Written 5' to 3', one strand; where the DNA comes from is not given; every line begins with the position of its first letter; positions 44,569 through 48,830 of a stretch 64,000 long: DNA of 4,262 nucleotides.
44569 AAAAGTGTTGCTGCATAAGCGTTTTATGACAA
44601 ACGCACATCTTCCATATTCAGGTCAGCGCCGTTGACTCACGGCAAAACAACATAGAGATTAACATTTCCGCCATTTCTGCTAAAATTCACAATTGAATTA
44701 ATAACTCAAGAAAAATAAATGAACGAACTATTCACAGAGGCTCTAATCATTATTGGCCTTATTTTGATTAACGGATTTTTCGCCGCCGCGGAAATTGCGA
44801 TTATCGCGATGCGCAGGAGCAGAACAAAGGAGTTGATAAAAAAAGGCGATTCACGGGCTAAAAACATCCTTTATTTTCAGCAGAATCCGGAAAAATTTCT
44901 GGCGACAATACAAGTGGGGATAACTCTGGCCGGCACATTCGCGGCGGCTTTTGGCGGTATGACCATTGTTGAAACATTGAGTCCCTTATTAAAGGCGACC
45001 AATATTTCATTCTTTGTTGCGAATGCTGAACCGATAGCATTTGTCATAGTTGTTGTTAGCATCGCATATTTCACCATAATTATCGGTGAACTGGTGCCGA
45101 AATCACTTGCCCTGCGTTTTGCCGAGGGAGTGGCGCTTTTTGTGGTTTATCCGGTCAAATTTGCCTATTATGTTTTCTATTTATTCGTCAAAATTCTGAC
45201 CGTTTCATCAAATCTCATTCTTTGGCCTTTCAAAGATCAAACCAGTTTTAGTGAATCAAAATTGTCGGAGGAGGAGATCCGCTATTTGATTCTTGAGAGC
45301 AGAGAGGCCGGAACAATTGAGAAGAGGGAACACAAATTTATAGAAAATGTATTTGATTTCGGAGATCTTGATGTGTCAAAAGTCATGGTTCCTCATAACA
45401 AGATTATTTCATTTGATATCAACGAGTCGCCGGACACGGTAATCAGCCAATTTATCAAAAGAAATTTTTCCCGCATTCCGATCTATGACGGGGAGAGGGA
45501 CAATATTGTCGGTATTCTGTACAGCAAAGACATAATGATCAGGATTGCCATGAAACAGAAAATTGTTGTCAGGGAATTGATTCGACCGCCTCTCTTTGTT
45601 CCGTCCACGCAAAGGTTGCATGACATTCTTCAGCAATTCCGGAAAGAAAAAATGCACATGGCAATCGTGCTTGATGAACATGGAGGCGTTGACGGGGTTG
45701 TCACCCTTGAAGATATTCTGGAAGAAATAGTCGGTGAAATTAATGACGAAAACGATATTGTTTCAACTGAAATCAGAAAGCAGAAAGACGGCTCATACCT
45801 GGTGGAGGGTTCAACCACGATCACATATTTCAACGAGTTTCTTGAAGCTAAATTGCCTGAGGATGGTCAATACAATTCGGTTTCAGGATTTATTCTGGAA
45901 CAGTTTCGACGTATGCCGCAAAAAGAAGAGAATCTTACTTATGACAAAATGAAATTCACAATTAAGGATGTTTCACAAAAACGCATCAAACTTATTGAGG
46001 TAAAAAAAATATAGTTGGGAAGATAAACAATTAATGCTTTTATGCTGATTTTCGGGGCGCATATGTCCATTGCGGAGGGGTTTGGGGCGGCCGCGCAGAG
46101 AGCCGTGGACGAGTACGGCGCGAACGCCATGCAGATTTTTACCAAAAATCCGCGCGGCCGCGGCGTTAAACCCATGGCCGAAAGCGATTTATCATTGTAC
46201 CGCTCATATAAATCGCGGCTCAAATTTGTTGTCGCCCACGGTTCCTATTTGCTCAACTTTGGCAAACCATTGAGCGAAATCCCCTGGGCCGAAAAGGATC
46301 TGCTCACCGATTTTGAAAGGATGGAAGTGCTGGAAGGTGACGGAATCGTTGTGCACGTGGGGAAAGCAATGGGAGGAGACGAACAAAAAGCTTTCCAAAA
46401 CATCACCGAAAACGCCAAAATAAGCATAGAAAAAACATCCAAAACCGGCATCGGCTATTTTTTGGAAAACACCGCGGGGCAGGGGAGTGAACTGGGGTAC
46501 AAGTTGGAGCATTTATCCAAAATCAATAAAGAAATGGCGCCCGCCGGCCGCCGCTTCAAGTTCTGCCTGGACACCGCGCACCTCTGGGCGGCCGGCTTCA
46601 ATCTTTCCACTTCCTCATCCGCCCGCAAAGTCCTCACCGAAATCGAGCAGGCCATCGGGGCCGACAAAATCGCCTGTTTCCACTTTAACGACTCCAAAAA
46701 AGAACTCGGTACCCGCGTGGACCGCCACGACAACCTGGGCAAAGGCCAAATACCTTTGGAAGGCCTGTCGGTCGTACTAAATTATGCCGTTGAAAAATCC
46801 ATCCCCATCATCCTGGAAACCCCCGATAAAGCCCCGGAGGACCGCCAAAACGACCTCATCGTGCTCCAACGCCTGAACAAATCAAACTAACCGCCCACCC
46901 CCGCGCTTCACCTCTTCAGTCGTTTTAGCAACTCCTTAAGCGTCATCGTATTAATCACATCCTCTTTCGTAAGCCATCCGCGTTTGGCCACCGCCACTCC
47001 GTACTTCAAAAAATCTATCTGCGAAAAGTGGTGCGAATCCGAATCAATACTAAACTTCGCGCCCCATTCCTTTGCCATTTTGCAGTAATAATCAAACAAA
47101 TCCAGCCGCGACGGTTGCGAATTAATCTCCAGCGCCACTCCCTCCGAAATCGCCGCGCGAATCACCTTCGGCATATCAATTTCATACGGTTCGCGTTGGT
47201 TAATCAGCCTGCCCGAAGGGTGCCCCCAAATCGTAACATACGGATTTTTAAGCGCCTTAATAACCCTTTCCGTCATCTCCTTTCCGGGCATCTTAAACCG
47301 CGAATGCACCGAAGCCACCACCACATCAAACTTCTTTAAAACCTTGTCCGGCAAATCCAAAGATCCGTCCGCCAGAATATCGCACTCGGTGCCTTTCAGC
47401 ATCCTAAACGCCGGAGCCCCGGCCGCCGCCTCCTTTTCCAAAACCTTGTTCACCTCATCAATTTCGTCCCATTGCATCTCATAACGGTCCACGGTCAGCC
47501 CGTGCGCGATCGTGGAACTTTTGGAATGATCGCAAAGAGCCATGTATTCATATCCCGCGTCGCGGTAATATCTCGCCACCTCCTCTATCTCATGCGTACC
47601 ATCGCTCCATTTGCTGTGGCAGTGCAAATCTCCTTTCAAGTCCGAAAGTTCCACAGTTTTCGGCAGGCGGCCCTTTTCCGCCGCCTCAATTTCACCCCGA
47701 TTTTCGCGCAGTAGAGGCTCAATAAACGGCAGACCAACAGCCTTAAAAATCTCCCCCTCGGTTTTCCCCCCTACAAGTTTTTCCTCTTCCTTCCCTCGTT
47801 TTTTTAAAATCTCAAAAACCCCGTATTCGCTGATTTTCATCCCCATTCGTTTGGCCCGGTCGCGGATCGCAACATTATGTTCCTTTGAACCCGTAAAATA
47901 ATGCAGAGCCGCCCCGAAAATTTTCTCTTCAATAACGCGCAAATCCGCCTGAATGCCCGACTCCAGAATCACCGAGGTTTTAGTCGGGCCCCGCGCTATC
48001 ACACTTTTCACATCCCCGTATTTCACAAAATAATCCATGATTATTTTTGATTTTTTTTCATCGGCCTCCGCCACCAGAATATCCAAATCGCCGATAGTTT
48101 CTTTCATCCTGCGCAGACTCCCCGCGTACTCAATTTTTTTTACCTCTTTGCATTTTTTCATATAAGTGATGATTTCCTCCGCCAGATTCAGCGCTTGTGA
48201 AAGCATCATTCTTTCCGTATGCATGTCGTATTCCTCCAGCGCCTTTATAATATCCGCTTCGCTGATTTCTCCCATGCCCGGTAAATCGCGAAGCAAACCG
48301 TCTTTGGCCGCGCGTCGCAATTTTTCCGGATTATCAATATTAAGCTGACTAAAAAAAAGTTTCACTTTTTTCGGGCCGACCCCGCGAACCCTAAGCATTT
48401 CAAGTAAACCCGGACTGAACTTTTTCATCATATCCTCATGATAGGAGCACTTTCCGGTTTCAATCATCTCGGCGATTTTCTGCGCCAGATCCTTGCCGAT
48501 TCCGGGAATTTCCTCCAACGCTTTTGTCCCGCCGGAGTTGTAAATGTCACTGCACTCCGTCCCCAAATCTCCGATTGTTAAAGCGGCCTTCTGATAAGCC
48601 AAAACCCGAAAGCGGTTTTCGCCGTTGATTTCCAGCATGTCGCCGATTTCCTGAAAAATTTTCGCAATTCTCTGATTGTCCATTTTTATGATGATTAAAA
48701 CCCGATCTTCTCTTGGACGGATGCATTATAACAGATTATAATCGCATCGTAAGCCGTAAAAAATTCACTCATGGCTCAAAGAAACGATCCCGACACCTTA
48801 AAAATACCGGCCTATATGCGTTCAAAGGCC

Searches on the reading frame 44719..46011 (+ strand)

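Call 16: search_protein_families(library=pfam, proteins=[window:44719-46011:+], max_evalue=0.001)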
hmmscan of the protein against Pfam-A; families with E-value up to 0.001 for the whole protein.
window:44719-46011:+ (431 aa): 3 families
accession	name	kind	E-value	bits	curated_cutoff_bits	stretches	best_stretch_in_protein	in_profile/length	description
PF01595.25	CNNM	-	1.4e-47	162.1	28.4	1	9-204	1-181/181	Cyclin M transmembrane N-terminal domain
PF03471.22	CorC_HlyC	-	1e-20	74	27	1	354-430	2-79/81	Transporter associated domain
PF00571.33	CBS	-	3e-17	63.1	24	2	284-338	1-56/57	CBS domain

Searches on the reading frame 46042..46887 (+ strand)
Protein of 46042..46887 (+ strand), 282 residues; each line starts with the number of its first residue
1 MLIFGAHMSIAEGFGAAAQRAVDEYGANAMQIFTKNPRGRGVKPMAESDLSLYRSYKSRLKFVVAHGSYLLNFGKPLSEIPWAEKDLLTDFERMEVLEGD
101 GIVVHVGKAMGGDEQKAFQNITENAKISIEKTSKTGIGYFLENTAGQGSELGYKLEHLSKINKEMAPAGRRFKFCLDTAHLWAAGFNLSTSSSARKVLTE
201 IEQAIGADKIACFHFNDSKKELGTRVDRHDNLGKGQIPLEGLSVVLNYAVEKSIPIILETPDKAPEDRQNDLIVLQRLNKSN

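Call 16: search_protein_families(library=pfam, proteins=[window:46042-46887:+], max_evalue=0.001)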
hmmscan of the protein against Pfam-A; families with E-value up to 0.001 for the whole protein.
window:46042-46887:+ (282 aa): 1 family
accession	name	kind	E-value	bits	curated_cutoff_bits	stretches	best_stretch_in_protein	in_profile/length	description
PF01261.30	AP_endonuc_2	-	9.9e-34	117.6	31.1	1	20-266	2-236/249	Xylose isomerase-like TIM barrel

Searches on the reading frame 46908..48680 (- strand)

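Call 16: search_protein_families(library=pfam, proteins=[window:46908-48680:-], max_evalue=0.001)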
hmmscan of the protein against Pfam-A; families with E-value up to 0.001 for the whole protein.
window:46908-48680:- (590 aa): 5 families
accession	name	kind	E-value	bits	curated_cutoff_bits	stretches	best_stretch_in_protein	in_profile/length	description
PF14791.11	DNA_pol_B_thumb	-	7.1e-22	77.5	25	1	258-326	1-63/63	DNA polymerase beta thumb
PF14716.13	HHH_8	-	5.1e-19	68.9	30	1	1-78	2-73/73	Helix-hairpin-helix domain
PF14520.12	HHH_5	-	2.3e-12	47.7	27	1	93-150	2-57/57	Helix-hairpin-helix domain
PF02811.25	PHP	-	1.5e-07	32.4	26.4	1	351-521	1-163/164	PHP domain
PF14792.12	DNA_pol_B_palm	-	2.3e-05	25.1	25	1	165-213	9-61/113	DNA polymerase beta palm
